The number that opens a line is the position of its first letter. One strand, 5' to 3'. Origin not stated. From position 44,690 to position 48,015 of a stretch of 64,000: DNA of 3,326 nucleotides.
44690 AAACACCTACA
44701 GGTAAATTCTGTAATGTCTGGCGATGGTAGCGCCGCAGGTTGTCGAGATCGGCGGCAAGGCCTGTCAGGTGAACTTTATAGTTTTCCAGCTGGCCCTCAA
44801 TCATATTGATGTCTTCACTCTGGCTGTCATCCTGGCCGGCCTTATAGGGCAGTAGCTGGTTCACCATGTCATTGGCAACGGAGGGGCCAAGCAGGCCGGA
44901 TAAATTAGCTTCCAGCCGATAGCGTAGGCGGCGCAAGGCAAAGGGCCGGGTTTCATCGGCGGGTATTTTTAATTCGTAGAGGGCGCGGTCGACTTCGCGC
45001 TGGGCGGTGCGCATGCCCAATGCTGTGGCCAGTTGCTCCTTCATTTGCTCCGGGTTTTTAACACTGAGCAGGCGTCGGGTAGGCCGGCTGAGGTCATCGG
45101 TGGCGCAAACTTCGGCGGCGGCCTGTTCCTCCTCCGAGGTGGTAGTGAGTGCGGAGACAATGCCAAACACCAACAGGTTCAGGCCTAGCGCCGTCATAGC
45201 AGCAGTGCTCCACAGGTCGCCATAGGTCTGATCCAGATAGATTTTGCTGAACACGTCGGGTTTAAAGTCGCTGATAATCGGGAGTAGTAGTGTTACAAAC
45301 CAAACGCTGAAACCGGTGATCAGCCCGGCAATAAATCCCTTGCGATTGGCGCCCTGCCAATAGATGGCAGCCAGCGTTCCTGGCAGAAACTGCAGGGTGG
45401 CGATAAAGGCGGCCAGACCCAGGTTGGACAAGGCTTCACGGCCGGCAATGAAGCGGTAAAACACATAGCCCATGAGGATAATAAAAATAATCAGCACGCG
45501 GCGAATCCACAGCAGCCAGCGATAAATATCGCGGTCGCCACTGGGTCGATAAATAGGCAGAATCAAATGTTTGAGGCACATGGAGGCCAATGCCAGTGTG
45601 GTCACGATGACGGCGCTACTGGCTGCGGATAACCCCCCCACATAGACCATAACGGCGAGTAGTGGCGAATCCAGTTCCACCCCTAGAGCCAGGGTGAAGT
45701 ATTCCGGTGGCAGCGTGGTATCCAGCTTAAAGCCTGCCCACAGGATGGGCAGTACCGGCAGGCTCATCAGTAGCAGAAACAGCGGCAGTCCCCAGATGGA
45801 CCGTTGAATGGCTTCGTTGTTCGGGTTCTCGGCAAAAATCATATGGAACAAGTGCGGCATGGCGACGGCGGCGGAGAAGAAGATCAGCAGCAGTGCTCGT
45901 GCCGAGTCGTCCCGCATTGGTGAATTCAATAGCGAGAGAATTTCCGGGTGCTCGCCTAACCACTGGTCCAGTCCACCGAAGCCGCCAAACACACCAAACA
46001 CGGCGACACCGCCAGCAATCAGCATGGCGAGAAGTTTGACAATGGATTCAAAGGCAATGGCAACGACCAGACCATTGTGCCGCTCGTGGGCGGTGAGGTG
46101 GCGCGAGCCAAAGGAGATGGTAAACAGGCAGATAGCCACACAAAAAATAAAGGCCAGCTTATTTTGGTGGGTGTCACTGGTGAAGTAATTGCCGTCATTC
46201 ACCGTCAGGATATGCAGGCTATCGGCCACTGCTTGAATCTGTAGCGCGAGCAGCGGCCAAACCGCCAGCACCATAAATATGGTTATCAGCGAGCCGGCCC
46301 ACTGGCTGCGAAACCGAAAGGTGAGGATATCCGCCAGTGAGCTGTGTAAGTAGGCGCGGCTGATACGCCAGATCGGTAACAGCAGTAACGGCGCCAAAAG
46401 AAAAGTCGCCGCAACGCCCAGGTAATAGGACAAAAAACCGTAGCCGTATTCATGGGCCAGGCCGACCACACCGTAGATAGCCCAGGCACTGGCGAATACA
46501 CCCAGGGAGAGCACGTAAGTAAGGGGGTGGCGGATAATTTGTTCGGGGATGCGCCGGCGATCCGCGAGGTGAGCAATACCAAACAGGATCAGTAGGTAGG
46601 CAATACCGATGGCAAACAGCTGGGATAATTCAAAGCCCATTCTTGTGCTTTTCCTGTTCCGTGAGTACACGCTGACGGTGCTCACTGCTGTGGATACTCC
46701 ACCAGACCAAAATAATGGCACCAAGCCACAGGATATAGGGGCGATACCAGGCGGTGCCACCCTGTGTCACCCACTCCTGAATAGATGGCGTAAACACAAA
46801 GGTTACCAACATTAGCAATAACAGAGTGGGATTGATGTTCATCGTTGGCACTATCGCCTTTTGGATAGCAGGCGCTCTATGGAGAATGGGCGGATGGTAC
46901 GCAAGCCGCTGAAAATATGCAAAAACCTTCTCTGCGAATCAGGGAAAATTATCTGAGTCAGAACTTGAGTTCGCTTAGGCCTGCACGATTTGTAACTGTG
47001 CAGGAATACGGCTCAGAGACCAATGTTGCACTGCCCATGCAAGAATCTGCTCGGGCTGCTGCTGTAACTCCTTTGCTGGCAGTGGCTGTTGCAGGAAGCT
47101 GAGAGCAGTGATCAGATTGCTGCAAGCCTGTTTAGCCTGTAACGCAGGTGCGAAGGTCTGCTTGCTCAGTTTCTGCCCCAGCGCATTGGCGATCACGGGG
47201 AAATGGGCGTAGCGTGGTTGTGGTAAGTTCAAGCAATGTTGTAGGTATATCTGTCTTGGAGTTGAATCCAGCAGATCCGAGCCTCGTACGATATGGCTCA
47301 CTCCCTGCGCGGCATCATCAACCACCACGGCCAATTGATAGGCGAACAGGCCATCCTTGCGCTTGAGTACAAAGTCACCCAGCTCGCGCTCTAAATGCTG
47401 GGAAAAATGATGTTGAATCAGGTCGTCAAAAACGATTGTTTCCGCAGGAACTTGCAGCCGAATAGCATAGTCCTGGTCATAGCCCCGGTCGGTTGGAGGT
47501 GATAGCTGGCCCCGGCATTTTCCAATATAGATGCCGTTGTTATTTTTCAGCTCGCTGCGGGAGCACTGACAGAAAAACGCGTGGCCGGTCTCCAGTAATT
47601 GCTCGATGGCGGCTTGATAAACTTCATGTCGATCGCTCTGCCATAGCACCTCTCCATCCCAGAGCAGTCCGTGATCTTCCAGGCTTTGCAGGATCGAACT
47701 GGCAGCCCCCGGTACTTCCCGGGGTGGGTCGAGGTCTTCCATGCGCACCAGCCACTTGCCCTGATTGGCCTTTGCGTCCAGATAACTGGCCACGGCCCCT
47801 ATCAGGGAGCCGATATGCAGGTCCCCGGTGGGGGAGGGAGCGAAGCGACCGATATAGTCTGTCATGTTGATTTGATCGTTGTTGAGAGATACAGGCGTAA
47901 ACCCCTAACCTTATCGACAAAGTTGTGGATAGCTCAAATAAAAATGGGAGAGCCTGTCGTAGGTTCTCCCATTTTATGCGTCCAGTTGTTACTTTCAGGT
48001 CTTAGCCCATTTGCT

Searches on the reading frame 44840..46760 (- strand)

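Call 80: search_protein_families(library=pfam, proteins=[window:44840-46760:-], max_evalue=1)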
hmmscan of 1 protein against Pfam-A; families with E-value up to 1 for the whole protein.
window:44840-46760:- (640 aa): 2 families
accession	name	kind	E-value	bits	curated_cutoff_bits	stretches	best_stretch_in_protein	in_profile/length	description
PF05241.17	EBP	-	0.012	16.4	25.7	1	42-128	25-110/113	EXPERA (EXPanded EBP superfamily)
PF05529.17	Bap31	-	0.17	12.2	22.7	1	485-549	16-80/138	Bap31/Bap29 transmembrane region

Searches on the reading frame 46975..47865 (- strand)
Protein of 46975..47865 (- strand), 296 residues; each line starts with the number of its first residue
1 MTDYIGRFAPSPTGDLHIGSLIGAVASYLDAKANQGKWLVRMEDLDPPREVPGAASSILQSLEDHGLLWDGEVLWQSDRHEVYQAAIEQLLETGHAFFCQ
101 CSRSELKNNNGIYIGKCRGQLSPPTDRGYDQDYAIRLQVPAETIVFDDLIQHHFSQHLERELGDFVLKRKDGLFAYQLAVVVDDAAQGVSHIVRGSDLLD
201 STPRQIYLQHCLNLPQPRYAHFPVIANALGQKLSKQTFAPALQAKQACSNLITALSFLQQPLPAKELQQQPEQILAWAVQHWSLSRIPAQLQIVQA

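Call 7: search_protein_families(library=ncbifam, proteins=[window:46975-47865:-])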
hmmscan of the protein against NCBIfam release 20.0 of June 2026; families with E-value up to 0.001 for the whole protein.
window:46975-47865:- (296 aa): 10 families
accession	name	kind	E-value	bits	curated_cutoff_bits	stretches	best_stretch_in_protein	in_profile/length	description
NF004314.0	PRK05710.1-3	equivalog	9.7e-121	402.7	256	1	2-294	5-294/297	tRNA glutamyl-Q(34) synthetase GluQRS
TIGR03838.1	queuosine_YadB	equivalog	1.2e-109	365.9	276.7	1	4-274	1-271/272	tRNA glutamyl-Q(34) synthetase GluQRS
NF004312.0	PRK05710.1-1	equivalog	1.4e-101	339.9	453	1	2-293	12-297/306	tRNA glutamyl-Q(34) synthetase GluQRS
NF004313.0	PRK05710.1-2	equivalog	5.2e-101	337.7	380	1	2-283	3-291/299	tRNA glutamyl-Q(34) synthetase GluQRS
NF004315.1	PRK05710.1-4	equivalog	7.2e-69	232.2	250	1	6-245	1-260/274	tRNA glutamyl-Q(34) synthetase GluQRS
TIGR00464.1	gltX_bact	equivalog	3.9e-62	210.7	289.95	1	7-239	5-248/470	glutamate--tRNA ligase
NF003169.0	PRK04156.1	equivalog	2.6e-28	99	516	2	6-108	104-207/567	glutamate--tRNA ligase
TIGR00463.1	gltX_arch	equivalog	2.4e-27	95.7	401.75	2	5-109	95-198/560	glutamate--tRNA ligase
TIGR00440.1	glnS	equivalog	3.1e-13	49.5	425.8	1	7-133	4-128/524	glutamine--tRNA ligase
NF011291.0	PRK14703.1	equivalog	2e-11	42.9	681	1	6-128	34-154/769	glutamine--tRNA ligase/YqeY domain fusion protein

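Call 8: search_protein_families(library=pfam, proteins=[window:46975-47865:-])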
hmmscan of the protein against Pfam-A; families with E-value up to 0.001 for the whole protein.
window:46975-47865:- (296 aa): 1 family
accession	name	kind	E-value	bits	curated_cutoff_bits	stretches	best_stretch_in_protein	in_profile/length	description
PF00749.27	tRNA-synt_1c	-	1.2e-49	169.3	23.4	1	7-238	5-249/314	tRNA synthetases class I (E and Q), catalytic domain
